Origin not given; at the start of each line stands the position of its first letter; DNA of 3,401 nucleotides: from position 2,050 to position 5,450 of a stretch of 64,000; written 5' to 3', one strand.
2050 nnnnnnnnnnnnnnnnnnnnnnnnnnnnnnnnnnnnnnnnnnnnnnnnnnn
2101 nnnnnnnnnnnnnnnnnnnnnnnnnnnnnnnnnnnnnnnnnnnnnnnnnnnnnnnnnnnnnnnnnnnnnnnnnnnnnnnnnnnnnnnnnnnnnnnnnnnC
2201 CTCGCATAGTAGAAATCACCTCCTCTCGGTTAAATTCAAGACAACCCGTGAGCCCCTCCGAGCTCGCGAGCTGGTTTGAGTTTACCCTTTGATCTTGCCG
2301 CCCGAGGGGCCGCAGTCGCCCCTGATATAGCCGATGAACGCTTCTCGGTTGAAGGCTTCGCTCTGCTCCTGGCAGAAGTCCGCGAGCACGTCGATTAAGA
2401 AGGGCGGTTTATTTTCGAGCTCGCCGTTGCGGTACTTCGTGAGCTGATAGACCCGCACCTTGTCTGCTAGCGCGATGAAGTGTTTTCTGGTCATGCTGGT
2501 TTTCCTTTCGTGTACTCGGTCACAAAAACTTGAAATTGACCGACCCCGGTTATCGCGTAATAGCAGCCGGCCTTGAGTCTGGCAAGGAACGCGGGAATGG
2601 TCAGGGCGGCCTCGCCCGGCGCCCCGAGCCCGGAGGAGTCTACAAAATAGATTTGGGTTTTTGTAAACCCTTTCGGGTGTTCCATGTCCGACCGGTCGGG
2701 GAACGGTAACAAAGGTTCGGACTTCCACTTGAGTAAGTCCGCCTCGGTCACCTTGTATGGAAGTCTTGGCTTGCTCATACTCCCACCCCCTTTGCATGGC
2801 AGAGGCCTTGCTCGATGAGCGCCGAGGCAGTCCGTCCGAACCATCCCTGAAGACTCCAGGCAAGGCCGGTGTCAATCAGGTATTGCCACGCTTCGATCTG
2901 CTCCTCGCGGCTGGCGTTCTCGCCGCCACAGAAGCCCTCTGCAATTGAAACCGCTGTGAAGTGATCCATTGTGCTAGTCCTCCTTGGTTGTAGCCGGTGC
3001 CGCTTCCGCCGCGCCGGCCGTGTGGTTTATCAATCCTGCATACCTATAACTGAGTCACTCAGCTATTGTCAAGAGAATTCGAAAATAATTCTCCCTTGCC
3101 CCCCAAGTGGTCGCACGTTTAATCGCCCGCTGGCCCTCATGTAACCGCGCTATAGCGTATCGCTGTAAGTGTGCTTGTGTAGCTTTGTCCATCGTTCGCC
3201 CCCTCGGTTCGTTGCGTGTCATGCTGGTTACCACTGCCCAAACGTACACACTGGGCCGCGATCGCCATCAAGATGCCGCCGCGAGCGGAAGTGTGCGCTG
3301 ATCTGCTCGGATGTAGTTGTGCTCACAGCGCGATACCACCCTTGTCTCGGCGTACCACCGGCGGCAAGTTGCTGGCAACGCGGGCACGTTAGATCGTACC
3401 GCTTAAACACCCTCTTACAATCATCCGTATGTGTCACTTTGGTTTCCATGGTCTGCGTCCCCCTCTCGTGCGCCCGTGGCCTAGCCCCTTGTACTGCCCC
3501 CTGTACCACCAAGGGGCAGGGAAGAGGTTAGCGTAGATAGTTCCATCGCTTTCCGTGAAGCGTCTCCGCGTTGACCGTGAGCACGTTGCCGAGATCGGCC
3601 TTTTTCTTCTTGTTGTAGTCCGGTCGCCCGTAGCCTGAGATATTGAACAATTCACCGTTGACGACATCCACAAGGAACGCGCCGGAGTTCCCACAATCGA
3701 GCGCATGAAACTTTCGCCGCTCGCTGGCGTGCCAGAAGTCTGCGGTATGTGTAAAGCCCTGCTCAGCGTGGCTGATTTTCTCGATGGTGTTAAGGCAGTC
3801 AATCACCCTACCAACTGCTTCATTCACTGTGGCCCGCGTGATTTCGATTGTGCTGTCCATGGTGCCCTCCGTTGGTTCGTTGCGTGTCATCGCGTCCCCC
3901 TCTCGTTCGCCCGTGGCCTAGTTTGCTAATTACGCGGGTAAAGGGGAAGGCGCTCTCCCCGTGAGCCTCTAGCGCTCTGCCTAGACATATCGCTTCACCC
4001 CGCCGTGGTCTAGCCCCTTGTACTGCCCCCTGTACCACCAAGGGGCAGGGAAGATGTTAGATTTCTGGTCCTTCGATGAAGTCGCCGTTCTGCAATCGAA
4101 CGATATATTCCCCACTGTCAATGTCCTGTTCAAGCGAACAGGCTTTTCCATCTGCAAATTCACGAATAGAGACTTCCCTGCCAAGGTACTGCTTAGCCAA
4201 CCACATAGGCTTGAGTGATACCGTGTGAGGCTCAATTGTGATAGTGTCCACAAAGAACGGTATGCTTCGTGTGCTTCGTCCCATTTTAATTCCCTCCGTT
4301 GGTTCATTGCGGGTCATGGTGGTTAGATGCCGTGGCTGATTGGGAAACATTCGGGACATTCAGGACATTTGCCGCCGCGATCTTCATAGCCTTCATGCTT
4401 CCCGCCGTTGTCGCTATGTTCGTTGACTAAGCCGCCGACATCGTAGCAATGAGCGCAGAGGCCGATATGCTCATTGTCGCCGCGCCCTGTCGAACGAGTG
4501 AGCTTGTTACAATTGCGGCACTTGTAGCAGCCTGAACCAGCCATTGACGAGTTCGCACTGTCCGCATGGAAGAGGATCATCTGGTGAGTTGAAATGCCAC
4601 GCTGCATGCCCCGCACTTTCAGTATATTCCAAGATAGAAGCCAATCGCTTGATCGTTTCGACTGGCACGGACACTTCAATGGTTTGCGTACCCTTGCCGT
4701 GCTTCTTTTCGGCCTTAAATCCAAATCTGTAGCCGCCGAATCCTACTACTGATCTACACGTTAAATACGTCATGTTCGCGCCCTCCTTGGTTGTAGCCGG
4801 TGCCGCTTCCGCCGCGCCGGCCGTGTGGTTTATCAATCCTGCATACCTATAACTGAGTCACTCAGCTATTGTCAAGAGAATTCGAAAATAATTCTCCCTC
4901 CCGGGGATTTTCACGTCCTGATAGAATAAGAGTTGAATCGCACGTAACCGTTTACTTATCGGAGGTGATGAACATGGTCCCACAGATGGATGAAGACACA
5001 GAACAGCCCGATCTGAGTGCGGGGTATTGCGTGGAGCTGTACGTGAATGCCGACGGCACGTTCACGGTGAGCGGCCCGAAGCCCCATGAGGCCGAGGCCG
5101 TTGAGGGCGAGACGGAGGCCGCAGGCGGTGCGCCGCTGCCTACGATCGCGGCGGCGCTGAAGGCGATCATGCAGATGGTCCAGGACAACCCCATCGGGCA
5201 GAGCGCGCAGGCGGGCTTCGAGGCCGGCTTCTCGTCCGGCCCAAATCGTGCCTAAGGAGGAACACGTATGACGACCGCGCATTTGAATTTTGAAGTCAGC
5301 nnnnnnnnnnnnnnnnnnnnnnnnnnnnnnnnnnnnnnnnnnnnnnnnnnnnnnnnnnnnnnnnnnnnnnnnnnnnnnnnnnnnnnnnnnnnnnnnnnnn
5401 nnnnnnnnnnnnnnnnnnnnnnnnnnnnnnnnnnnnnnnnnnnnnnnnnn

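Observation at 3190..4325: Conserved in-frame MTRNEP(T/R)xG pre-start cassette on three consecutive mini-genes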

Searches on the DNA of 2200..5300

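Call 66: search_rna_families(source=window, start=2200, end=5300, threshold=evalue, max_evalue=1)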
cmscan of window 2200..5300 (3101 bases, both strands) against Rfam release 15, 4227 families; matches with E-value up to 1: 1.
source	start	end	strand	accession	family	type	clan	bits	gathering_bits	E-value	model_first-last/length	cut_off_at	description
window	4961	5018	+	RF01128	sR43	Gene; snRNA; snoRNA; CD-box;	-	19.8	45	0.077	1-56/56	no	Small nucleolar RNA sR42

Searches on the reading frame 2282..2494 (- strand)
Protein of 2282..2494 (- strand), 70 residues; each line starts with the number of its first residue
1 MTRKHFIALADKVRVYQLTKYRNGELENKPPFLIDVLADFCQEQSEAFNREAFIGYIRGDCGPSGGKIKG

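Call 8: search_protein_families(library=pfam, max_evalue=0.1, proteins=[window:2282-2494:-])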
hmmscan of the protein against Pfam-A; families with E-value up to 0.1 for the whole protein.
window:2282-2494:- (70 aa): 1 family
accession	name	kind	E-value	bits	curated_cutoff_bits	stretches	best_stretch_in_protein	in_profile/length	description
PF02262.21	Cbl_N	-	0.084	13.3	25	1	14-48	15-49/125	CBL proto-oncogene N-terminal domain 1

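Call 9: search_protein_families(library=phrogs, max_evalue=0.01, proteins=[window:2282-2494:-])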
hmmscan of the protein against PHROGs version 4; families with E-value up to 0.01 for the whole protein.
window:2282-2494:- (70 aa): 0 families

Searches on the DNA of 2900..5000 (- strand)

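Call 6: search_dna_similar(query=window:2900-5000:-, collection=phages, mode=distant, max_rows=30)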
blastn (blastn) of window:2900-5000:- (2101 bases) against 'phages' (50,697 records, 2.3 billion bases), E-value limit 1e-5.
No match.

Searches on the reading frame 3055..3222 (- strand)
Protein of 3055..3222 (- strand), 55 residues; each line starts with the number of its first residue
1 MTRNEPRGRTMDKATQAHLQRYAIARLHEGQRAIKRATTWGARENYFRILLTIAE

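Call 8: search_protein_families(library=pfam, max_evalue=0.1, proteins=[window:3055-3222:-])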
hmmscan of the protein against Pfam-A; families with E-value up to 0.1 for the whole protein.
window:3055-3222:- (55 aa): 0 families

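Call 9: search_protein_families(library=phrogs, max_evalue=0.01, proteins=[window:3055-3222:-])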
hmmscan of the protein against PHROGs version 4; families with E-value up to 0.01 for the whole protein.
window:3055-3222:- (55 aa): 0 families

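Call 50: search_protein_representatives(protein=window:3055-3222:-)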
Query: 55 residues. Proteins with E-value up to 0.001 (for the whole library): 2; up to 1e-10: 0; up to 1e-30: 0. The best 2 are listed.
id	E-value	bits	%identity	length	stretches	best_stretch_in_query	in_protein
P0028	2.1e-09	52.6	25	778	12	9-41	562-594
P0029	3.2e-04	36.5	30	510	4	10-48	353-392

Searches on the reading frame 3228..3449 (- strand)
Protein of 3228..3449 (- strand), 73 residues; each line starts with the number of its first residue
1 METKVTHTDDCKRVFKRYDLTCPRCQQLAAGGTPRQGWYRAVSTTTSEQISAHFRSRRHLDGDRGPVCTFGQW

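Call 8: search_protein_families(library=pfam, max_evalue=0.1, proteins=[window:3228-3449:-])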
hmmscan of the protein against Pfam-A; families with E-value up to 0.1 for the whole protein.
window:3228-3449:- (73 aa): 2 families
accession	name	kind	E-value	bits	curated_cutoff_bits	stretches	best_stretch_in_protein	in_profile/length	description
PF23454.1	Zn_ribbon_Brz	-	0.0093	17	27.9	1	19-57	5-43/58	Transcriptional regulator Brz zinc beta ribbon domain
PF13503.11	DUF4123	-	0.077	13.7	25.8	1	25-62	53-89/119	Domain of unknown function (DUF4123)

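Call 9: search_protein_families(library=phrogs, max_evalue=0.01, proteins=[window:3228-3449:-])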
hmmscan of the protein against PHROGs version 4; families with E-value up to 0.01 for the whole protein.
window:3228-3449:- (73 aa): 0 families

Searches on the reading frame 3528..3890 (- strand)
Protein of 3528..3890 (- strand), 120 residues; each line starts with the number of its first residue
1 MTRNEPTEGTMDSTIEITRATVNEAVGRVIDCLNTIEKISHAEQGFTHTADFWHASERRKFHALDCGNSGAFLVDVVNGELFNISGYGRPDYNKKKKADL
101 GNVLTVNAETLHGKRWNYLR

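Call 8: search_protein_families(library=pfam, max_evalue=0.1, proteins=[window:3528-3890:-])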
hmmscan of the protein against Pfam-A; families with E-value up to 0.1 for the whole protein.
window:3528-3890:- (120 aa): 2 families
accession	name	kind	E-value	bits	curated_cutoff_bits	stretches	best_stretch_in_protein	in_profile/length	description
PF25411.1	DUF7888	-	0.053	13.5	27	1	16-70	12-69/138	Domain of unknown function (DUF7888)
PF14743.12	DNA_ligase_OB_2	-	0.064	13.7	28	0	67-109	8-49/66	DNA ligase OB-like domain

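Call 9: search_protein_families(library=phrogs, max_evalue=0.01, proteins=[window:3528-3890:-])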
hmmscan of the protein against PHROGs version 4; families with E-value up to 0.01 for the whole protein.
window:3528-3890:- (120 aa): 0 families

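Call 17: list_cluster_members(proteins=[window:3528-3890:-, window:3528-3860:-, window:4057-4317:-, window:4057-4284:-, window:3055-3222:-, window:3055-3192:-, window:3228-3449:-, window:2775-2969:-, window:4323-4544:-, window:4507-4773:-])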
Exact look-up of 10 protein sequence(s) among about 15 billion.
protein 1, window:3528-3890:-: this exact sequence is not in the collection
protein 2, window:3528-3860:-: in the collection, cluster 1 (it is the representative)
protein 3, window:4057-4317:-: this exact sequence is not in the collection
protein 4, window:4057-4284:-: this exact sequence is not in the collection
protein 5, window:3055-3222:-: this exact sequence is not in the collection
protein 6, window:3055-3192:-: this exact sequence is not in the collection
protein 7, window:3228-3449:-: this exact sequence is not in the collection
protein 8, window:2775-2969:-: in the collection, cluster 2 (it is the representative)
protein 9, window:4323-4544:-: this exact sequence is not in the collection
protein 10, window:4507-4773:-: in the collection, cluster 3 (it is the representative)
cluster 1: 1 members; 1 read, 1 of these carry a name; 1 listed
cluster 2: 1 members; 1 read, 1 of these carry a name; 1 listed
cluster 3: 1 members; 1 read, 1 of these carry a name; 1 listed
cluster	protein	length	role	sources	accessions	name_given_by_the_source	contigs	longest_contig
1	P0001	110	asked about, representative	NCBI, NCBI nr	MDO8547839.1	MAG: hypothetical protein Q7R68_10835 [Nitrospirales bacterium] | hypothetical protein [Nitrospirales bacterium]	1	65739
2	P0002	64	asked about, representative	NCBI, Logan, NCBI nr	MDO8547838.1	MAG: hypothetical protein Q7R68_10830 [Nitrospirales bacterium] | hypothetical protein [Nitrospirales bacterium]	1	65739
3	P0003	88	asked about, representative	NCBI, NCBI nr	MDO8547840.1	MAG: hypothetical protein Q7R68_10840 [Nitrospirales bacterium] | hypothetical protein [Nitrospirales bacterium]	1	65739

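Call 18: find_homologous_proteins(query=window:3528-3890:-, max_evalue=10)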
Query window:3528-3890:- (120 aa): 22 proteins with E <= 10 among 25 candidates.
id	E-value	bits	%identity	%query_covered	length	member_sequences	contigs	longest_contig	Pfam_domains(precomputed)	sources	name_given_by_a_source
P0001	5.1e-69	248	100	92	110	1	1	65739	-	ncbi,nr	ncbi:MAG: hypothetical protein Q7R68_10835 [Nitrospirales bacterium]|nr:hypothetical protein [Nitros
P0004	2.0e-39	152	64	89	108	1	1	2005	-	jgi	jgi:hypothetical protein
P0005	6.9e-39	151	65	85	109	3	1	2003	-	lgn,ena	-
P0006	1.7e-37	146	66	83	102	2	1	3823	-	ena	-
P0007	9.2e-36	140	59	92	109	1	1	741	-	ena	-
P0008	9.1e-33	131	63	80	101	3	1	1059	-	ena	-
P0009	2.5e-31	126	60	80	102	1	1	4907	-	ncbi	-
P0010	5.3e-30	122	57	88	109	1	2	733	-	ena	-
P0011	3.3e-29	119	59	77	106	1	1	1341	-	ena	-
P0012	7.5e-29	118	61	79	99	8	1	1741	-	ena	-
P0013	1.4e-28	117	65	73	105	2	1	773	-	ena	-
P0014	3.3e-28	116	56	88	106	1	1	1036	-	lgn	-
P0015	7.4e-28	115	61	79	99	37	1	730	-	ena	-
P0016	3.5e-26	110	52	83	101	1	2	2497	-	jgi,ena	-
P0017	6.6e-26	109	56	79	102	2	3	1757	-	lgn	-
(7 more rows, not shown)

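Call 21: find_encoding_contigs(protein=P0004, flank=3000, max_places=3)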
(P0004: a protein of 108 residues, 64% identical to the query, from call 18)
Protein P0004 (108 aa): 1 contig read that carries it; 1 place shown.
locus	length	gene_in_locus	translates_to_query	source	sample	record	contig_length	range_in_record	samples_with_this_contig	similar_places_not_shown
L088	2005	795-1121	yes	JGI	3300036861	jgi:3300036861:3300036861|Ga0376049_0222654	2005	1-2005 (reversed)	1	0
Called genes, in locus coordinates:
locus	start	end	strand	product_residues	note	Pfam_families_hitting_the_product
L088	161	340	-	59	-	-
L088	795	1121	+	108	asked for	-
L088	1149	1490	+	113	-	-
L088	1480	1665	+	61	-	-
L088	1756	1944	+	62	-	-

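Call 41: find_related_loci(query=A1, collection=viral_contigs, flank=3000)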
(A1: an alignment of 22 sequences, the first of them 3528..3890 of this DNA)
Query A1 (120 aa) in viral_contigs; peptide patterns used: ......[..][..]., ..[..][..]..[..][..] (x = any residue, [..] = any of these).
104 stretches matched a pattern; 8 encode a relative of the query (tblastn E <= 1e-3); 8 distinct loci.
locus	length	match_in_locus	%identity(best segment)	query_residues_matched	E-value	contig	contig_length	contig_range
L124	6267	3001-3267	61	33-120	2e-33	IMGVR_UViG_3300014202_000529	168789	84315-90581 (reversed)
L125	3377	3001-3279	52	29-120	2e-28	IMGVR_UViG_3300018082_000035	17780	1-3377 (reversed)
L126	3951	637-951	43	17-120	9e-28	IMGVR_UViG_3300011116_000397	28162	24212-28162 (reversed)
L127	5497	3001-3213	62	51-120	2e-26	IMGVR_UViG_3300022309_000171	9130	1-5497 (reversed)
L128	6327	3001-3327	43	1-120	1e-23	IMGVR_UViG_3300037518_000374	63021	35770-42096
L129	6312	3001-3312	48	22-120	4e-24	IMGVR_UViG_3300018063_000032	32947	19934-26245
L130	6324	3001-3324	36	26-118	4e-18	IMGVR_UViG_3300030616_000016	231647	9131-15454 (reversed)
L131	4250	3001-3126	69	79-120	1e-17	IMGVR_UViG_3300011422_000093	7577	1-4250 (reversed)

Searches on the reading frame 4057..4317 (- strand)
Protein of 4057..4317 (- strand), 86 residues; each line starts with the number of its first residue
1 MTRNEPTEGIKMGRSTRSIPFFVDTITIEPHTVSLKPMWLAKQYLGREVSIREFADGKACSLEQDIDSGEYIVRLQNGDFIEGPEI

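Call 8: search_protein_families(library=pfam, max_evalue=0.1, proteins=[window:4057-4317:-])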
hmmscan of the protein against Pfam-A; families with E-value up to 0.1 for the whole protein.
window:4057-4317:- (86 aa): 0 families

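Call 9: search_protein_families(library=phrogs, max_evalue=0.01, proteins=[window:4057-4317:-])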
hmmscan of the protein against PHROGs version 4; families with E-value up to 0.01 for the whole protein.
window:4057-4317:- (86 aa): 0 families

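Call 26: find_homologous_proteins(query=window:4057-4317:-, max_evalue=10)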
Query window:4057-4317:- (86 aa): 3 proteins with E <= 10 among 3 candidates.
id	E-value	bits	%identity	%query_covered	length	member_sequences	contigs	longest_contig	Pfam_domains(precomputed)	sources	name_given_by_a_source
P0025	1.6e-29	119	76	87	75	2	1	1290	-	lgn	-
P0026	1.0e-14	72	55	87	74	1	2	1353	-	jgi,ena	-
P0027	1.6e-1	30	41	80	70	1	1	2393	-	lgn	-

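Call 28: find_encoding_contigs(protein=P0025, flank=3000, max_places=3)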
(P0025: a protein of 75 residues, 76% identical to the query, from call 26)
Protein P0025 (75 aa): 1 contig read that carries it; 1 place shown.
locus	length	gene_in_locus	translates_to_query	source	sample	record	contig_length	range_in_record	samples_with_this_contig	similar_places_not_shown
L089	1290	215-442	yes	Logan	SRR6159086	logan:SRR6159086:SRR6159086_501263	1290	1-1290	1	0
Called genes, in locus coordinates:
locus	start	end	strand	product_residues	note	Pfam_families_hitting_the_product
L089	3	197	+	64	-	?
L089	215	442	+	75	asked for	-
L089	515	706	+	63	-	-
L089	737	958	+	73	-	-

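Call 29: find_encoding_contigs(protein=P0026, flank=3000, max_places=3)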
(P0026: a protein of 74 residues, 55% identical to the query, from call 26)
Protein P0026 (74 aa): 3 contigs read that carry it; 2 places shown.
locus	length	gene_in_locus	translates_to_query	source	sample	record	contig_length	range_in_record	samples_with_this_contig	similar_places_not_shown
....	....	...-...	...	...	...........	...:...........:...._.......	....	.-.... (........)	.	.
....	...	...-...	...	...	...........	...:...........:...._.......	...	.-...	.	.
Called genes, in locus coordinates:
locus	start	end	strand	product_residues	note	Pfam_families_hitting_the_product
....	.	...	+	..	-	?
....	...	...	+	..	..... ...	-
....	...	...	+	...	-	-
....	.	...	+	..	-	?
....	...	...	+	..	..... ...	-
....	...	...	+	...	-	-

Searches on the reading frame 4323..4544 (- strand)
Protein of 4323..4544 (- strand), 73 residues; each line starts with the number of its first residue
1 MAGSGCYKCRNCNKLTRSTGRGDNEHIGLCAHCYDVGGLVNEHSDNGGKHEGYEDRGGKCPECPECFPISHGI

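Call 8: search_protein_families(library=pfam, max_evalue=0.1, proteins=[window:4323-4544:-])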
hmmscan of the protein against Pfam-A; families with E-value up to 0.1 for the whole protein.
window:4323-4544:- (73 aa): 0 families

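Call 9: search_protein_families(library=phrogs, max_evalue=0.01, proteins=[window:4323-4544:-])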
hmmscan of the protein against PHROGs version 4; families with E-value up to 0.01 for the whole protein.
window:4323-4544:- (73 aa): 1 family
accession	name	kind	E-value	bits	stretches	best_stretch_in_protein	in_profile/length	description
phrog_3633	-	unknown function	6.3e-10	40.1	1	5-47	19-61/219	-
